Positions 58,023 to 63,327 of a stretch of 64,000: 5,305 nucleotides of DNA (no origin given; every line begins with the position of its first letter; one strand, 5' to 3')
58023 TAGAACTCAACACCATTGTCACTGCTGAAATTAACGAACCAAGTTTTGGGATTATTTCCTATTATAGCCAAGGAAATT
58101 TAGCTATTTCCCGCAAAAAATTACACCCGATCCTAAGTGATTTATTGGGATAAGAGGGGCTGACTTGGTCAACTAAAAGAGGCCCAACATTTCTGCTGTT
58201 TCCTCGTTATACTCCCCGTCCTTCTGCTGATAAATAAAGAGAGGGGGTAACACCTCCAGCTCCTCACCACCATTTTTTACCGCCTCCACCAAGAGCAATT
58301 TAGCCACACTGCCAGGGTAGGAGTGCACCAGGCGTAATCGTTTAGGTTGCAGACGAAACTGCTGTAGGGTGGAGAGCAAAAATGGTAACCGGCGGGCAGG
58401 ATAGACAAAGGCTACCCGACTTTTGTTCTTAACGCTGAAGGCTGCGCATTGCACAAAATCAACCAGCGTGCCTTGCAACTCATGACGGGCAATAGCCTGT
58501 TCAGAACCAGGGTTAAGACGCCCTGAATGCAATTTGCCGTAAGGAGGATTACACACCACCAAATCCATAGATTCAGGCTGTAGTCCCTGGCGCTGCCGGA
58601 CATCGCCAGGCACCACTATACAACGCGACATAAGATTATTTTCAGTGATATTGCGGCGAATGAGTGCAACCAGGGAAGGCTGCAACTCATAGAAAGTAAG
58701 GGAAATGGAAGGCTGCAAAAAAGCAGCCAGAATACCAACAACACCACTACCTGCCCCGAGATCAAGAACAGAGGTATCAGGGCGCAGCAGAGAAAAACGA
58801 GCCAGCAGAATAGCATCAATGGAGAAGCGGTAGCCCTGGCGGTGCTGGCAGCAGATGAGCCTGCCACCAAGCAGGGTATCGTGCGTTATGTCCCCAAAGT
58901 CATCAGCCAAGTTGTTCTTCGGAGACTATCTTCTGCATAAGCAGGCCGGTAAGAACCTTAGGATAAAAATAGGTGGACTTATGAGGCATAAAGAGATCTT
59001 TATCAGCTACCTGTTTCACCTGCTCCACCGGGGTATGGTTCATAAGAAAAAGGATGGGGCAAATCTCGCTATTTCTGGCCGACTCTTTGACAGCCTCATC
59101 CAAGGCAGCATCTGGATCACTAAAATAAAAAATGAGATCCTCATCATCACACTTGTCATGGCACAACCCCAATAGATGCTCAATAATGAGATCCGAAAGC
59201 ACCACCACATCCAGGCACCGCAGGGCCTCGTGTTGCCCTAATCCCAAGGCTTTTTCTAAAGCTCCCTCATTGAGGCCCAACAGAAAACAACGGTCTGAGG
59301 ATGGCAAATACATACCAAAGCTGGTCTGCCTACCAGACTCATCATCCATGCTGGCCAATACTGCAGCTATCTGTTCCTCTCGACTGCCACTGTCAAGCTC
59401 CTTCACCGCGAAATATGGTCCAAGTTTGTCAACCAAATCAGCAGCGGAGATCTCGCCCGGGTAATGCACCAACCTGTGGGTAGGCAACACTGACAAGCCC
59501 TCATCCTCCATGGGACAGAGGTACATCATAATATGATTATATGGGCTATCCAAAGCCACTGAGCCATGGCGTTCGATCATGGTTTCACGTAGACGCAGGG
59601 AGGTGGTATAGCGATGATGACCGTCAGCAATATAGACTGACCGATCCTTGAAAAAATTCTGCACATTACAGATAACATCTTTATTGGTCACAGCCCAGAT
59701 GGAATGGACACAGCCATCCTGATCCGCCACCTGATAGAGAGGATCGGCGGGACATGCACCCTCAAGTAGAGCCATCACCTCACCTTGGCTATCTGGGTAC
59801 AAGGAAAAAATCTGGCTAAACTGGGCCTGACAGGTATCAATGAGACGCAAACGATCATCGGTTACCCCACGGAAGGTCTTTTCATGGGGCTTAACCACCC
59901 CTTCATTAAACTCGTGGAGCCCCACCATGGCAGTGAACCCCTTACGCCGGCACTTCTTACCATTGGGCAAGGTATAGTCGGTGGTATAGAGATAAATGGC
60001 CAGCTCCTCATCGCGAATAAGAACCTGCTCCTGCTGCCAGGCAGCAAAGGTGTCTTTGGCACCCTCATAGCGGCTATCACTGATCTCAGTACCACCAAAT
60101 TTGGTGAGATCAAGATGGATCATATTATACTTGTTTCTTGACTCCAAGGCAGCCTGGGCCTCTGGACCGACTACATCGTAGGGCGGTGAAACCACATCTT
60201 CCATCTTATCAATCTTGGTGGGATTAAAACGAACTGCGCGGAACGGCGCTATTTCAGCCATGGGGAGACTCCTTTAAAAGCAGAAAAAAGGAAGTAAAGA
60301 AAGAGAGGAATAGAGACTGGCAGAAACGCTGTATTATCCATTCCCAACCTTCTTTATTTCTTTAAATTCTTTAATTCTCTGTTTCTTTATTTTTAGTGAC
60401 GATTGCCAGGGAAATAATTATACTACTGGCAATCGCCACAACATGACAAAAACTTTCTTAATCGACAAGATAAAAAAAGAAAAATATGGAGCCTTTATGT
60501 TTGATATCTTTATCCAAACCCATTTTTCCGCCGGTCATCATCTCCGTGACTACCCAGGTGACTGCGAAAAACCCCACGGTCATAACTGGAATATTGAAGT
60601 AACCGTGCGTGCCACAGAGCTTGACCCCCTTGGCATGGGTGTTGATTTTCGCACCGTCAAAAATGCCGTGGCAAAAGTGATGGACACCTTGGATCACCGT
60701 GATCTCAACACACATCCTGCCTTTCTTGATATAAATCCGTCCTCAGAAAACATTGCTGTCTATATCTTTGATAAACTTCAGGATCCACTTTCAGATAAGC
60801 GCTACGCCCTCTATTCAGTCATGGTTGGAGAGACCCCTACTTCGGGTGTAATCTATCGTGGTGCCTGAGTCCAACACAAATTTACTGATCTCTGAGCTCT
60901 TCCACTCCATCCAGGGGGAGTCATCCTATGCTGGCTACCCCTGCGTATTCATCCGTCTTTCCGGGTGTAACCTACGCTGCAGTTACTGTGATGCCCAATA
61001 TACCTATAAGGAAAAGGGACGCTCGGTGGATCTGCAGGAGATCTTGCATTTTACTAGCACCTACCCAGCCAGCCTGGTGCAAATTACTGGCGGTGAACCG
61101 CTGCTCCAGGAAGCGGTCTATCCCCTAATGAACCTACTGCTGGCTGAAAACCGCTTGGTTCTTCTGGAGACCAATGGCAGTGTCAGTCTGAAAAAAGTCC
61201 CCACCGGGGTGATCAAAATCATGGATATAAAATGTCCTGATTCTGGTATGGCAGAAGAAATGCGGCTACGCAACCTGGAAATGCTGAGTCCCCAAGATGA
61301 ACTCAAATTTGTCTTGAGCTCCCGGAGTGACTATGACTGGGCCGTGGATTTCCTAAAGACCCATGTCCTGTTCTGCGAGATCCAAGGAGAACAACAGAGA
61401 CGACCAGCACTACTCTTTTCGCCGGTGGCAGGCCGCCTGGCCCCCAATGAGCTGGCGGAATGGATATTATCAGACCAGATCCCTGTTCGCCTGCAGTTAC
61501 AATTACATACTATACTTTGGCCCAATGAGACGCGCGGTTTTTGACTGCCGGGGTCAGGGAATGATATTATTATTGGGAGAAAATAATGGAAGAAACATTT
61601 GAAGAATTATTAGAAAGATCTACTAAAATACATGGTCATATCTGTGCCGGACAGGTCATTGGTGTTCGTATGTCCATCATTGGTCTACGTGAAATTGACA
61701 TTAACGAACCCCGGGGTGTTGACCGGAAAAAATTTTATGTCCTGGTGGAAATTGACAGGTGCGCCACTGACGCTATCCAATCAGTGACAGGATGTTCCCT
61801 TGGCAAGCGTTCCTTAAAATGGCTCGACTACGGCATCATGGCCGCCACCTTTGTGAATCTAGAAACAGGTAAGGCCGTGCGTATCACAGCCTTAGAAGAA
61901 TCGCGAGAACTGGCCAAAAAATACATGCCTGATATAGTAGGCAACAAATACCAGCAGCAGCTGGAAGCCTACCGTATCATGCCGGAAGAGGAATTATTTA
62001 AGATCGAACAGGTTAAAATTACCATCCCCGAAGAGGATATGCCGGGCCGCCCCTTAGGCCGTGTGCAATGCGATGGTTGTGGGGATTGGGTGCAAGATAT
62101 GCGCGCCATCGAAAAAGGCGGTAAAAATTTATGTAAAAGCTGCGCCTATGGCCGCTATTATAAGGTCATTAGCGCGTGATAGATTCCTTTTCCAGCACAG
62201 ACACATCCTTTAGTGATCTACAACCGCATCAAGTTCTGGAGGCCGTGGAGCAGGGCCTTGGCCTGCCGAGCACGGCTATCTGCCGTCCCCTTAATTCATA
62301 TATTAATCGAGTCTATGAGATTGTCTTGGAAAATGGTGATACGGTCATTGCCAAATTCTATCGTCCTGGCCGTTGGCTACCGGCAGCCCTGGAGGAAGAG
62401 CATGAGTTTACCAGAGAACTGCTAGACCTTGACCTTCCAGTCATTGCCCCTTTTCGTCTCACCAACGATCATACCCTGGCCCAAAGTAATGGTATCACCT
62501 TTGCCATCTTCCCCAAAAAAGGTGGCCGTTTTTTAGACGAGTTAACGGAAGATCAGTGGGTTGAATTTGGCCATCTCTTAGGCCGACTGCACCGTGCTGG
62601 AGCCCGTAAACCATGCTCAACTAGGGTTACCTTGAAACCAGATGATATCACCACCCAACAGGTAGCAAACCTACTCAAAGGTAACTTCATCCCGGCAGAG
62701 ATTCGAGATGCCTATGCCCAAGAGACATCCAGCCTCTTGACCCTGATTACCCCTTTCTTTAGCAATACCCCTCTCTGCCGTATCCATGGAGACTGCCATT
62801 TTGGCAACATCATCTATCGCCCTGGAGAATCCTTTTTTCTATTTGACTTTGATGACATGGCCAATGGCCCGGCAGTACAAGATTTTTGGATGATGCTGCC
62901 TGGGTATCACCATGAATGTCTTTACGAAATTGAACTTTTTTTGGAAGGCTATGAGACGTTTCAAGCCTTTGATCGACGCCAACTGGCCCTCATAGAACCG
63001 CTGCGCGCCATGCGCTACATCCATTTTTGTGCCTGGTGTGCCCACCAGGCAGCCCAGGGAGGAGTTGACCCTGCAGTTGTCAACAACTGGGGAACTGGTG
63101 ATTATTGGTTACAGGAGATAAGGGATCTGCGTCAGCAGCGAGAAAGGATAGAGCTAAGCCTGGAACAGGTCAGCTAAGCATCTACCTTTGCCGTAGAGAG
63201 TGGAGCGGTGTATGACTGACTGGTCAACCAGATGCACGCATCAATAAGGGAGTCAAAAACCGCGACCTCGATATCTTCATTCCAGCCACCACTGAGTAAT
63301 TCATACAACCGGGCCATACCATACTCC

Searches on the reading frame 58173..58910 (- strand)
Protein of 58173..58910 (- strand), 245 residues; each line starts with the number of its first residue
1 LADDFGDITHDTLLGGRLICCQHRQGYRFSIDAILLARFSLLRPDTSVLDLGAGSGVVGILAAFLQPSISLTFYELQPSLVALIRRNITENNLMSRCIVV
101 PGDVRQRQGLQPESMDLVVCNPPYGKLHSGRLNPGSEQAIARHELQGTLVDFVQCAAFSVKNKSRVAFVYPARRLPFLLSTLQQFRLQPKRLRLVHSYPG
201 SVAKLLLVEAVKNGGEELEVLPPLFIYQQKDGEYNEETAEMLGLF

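Call 89: search_protein_families(library=pfam, proteins=[window:58173-58910:-], max_evalue=0.0001)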
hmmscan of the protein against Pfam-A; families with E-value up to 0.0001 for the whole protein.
window:58173-58910:- (245 aa): 6 families
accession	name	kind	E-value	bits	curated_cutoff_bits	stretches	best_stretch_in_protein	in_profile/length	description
PF05175.20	MTS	-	9e-14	51.9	23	1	35-125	23-109/170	Methyltransferase small domain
PF03602.21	Cons_hypoth95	-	1.2e-07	32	24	1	15-126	9-125/182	Conserved hypothetical protein 95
PF06325.19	PrmA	-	2.8e-07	30.8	22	1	41-121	158-233/296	Ribosomal protein L11 methyltransferase (PrmA)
PF13649.12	Methyltransf_25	-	3.2e-06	28.2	27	1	48-121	1-71/97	Methyltransferase domain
PF10294.15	Methyltransf_16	-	6.8e-06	26.4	21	1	45-99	47-101/174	Lysine methyltransferase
PF13847.12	Methyltransf_31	-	6.8e-05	23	27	1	43-138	2-82/145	Methyltransferase domain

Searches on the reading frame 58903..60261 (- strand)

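Call 89: search_protein_families(library=pfam, proteins=[window:58903-60261:-], max_evalue=0.0001)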
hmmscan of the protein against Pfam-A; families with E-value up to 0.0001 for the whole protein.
window:58903-60261:- (452 aa): 1 family
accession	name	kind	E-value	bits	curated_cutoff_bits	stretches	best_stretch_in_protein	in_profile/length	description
PF06245.16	DUF1015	-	6.8e-89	298.4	25.8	1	4-352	1-324/325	Protein of unknown function (DUF1015)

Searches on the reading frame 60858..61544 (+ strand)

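Call 89: search_protein_families(library=pfam, proteins=[window:60858-61544:+], max_evalue=0.0001)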
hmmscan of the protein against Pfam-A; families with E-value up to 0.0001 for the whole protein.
window:60858-61544:+ (228 aa): 2 families
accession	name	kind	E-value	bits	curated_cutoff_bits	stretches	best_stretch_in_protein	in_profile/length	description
PF04055.27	Radical_SAM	-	2.3e-10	41.3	29.5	1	35-109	5-88/166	Radical SAM superfamily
PF13353.11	Fer4_12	-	1.5e-05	25.8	22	1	31-91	9-74/137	4Fe-4S single cluster domain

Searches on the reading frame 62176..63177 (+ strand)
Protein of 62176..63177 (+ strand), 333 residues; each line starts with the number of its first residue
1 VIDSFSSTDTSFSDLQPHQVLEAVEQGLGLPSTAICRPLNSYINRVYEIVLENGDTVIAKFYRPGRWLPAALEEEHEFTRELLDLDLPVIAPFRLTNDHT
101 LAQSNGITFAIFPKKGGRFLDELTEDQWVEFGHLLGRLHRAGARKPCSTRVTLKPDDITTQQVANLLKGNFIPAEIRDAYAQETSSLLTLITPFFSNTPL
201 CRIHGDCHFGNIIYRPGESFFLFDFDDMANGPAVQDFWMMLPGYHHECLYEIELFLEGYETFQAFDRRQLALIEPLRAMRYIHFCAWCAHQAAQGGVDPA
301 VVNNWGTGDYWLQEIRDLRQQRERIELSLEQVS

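Call 89: search_protein_families(library=pfam, proteins=[window:62176-63177:+], max_evalue=0.0001)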
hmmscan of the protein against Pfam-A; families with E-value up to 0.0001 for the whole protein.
window:62176-63177:+ (333 aa): 1 family
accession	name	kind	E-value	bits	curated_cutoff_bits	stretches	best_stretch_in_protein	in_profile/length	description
PF01636.29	APH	-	7.7e-28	98.3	23.2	1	36-271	2-237/239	Phosphotransferase enzyme family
